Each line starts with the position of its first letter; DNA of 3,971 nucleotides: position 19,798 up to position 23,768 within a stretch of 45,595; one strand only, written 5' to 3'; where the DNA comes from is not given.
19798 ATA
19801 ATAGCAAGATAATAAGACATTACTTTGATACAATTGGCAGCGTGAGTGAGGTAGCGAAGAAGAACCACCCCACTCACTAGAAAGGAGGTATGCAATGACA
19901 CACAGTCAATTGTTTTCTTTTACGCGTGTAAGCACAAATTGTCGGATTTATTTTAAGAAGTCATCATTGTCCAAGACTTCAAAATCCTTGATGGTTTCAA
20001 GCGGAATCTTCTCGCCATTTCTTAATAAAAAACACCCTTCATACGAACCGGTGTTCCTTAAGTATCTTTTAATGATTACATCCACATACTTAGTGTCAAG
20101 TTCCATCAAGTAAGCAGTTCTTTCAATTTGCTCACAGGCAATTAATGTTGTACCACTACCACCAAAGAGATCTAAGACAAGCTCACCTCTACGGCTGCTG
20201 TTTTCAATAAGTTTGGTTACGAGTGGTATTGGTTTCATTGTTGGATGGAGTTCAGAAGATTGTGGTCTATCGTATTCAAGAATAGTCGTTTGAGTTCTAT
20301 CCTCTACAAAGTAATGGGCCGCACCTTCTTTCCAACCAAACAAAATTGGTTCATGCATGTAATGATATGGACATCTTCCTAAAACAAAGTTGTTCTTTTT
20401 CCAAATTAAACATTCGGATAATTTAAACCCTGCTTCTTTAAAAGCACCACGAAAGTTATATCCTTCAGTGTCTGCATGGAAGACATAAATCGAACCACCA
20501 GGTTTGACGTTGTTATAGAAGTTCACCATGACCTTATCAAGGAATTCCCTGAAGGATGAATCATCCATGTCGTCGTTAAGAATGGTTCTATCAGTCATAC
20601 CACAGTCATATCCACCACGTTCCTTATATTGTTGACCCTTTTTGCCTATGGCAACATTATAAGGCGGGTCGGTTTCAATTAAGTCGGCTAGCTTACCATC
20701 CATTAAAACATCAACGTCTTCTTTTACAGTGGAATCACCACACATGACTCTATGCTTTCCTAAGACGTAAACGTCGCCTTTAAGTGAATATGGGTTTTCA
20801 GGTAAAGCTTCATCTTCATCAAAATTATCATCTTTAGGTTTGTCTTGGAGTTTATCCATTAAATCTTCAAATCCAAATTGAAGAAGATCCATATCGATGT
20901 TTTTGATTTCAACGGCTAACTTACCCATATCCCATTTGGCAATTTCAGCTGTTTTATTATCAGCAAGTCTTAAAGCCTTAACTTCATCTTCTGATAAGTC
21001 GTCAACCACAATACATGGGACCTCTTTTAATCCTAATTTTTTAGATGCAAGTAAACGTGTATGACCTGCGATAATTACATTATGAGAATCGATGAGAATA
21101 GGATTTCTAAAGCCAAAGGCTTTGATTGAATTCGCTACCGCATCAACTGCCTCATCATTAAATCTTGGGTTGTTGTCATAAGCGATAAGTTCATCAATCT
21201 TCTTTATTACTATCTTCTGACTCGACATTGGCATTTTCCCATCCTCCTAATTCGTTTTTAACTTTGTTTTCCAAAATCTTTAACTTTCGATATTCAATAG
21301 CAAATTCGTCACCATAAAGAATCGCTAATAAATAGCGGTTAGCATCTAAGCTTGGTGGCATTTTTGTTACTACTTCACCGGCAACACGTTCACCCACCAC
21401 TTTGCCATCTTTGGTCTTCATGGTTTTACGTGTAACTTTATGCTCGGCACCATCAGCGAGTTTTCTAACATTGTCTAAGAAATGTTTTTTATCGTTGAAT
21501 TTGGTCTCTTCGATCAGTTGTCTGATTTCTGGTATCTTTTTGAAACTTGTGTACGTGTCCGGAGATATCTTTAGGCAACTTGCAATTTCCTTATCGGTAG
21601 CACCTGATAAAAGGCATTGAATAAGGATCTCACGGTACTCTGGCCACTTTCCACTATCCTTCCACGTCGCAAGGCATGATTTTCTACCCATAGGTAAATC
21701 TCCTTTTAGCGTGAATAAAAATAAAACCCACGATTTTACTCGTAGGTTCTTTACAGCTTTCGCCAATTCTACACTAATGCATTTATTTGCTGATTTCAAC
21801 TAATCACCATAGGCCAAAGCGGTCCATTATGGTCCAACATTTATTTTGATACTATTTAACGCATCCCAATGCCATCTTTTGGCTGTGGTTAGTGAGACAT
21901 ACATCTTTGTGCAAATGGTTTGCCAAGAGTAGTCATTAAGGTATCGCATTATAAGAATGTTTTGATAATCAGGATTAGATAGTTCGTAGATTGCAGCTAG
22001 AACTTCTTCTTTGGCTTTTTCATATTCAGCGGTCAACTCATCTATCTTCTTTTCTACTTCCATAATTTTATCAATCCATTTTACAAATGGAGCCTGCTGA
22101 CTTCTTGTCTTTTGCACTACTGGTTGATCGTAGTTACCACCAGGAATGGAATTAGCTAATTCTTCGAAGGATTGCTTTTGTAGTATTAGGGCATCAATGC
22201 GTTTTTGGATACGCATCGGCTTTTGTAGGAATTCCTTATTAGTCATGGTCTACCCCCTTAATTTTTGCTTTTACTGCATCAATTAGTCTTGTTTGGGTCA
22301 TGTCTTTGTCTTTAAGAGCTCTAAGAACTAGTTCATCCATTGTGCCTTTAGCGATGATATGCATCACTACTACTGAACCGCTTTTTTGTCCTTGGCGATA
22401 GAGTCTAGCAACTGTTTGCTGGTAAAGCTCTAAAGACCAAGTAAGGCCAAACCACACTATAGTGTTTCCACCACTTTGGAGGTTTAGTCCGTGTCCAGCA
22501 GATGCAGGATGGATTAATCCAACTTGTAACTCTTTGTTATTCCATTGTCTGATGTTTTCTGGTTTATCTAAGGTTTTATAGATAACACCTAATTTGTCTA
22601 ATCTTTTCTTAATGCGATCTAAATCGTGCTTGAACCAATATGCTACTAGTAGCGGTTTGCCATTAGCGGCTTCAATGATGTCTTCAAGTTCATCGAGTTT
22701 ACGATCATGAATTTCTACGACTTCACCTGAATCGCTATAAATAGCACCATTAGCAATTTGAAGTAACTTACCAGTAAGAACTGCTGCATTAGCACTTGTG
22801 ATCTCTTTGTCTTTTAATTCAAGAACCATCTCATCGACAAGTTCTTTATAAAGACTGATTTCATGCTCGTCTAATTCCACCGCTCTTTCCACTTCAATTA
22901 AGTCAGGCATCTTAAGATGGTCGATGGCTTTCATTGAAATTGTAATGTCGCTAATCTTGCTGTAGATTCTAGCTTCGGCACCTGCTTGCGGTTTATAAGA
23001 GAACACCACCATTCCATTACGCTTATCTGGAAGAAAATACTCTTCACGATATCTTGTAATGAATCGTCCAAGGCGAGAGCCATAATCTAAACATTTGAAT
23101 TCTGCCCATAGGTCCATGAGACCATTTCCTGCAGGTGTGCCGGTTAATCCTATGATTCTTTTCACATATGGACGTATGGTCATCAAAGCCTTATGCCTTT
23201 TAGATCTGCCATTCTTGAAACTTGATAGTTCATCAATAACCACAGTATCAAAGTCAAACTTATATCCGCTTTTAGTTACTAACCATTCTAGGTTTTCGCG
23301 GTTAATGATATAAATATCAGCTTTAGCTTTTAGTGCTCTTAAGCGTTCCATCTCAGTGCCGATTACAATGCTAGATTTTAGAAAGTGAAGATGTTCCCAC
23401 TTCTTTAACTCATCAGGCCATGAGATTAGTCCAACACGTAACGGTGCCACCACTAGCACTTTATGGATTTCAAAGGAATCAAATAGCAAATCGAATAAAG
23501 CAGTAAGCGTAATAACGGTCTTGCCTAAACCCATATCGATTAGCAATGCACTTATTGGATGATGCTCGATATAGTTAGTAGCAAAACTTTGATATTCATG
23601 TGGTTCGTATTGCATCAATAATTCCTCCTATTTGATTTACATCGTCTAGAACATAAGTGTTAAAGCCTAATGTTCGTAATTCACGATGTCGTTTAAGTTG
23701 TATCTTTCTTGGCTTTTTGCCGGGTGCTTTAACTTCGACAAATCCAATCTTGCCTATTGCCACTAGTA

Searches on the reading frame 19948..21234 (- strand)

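Call 34: search_protein_families(library=phrogs, proteins=[window:19948-21234:-], max_evalue=0.00001)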
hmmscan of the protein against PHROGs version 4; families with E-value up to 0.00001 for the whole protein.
window:19948-21234:- (428 aa): 26 families (the best 25 are shown)
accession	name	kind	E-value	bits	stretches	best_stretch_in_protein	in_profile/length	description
phrog_498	-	other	2.1e-155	519.8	1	2-408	29-435/633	DNA methyltransferase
phrog_620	-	DNA, RNA and nucleotide metabolism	9.6e-52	177.2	1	3-159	4-149/217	ParB-like partition protein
phrog_8071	-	DNA, RNA and nucleotide metabolism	1.7e-42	147.1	1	7-196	6-207/389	ParB-like partition protein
phrog_67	-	other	3.7e-42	146.3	1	106-397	71-349/743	DNA methyltransferase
phrog_23085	-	unknown function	3.3e-39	134.7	1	292-417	2-132/138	-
phrog_940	-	DNA, RNA and nucleotide metabolism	2.6e-32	113.5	1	4-138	2-138/388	nuclease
phrog_930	-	DNA, RNA and nucleotide metabolism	2.9e-32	113.3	1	3-124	2-126/223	ParB-like partition protein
phrog_15396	-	DNA, RNA and nucleotide metabolism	9.9e-32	111.7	1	11-129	7-130/258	ParB-like partition nuclease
phrog_18056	-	DNA, RNA and nucleotide metabolism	1.4e-27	97.6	1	7-115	2-105/387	ParB-like partition nuclease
phrog_3008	-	other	5.9e-24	85.7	1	308-395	127-215/244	DNA methyltransferase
phrog_723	-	DNA, RNA and nucleotide metabolism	1.5e-20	75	1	10-141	15-152/223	ParB-like partition protein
phrog_4715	-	DNA, RNA and nucleotide metabolism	1.6e-20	74.1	1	12-109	151-254/630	ParB-like partition protein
phrog_9353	-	unknown function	2.5e-18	67.8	1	6-137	10-146/245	-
phrog_18293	-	other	6.3e-15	56.2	1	315-391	31-107/119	methyltransferase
phrog_3264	-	DNA, RNA and nucleotide metabolism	8.4e-13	49.6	1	17-113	57-159/337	ParB-like partition protein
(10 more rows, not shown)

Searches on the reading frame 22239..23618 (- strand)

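Call 34: search_protein_families(library=phrogs, proteins=[window:22239-23618:-], max_evalue=0.00001)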
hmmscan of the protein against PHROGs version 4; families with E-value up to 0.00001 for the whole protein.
window:22239-23618:- (459 aa): 4 families
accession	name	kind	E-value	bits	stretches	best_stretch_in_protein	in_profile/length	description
phrog_62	-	DNA, RNA and nucleotide metabolism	2.4e-163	546.9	1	1-456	692-1143/1881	DNA helicase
phrog_11354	-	unknown function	1.5e-46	157.9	1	351-455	11-114/116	-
phrog_16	-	DNA, RNA and nucleotide metabolism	6.3e-12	45.5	1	2-436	269-611/986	DNA helicase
phrog_23807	-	unknown function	2.8e-06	26.4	0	373-429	596-652/1053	-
